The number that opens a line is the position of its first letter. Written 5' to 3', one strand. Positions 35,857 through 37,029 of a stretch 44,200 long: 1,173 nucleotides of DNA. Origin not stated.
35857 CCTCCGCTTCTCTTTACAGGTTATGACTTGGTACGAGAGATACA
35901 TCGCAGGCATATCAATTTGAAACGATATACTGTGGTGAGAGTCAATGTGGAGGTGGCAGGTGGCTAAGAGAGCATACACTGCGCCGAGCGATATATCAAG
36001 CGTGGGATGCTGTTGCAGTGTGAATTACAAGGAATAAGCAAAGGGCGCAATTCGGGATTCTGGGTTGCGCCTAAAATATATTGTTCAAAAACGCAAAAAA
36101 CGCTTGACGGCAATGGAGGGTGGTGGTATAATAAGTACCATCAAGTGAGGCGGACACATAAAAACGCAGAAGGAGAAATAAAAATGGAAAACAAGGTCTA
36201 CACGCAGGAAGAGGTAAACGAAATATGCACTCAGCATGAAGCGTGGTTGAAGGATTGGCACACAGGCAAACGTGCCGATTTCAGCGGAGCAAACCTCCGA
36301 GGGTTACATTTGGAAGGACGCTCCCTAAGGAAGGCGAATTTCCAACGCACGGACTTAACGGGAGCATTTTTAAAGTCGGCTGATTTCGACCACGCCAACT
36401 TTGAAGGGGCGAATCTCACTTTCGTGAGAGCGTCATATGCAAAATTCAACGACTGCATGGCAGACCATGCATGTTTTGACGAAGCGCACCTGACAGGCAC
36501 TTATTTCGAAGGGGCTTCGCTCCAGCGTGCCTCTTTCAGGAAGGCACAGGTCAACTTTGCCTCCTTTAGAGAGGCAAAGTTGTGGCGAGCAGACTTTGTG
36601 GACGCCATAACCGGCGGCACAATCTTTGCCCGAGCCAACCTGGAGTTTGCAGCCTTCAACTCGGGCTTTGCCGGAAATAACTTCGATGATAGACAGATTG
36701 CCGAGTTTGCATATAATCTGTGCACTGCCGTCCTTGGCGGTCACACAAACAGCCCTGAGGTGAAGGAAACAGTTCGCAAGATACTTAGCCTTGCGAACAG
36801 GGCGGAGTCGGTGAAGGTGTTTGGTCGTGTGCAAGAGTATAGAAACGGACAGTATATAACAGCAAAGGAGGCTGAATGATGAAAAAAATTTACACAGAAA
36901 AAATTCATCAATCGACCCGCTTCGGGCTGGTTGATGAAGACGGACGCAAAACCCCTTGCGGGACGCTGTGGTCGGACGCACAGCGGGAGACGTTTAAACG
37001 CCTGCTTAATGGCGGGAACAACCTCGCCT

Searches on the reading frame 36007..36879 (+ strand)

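Call 88: search_protein_families(library=pfam, proteins=[window:36007-36879:+], max_evalue=0.001)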
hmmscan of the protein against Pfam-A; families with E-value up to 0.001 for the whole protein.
window:36007-36879:+ (290 aa): 3 families
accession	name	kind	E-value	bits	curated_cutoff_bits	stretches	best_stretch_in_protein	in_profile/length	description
PF00805.28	Pentapeptide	-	1e-23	82.9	20.2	3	155-193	1-39/40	Pentapeptide repeats (8 copies)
PF13599.13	Pentapeptide_4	-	2.1e-13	50.6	38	2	145-217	6-78/78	Pentapeptide repeat region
PF13576.12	Pentapeptide_3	-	1.5e-09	38.3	27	2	157-199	1-46/48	Pentapeptide repeats (9 copies)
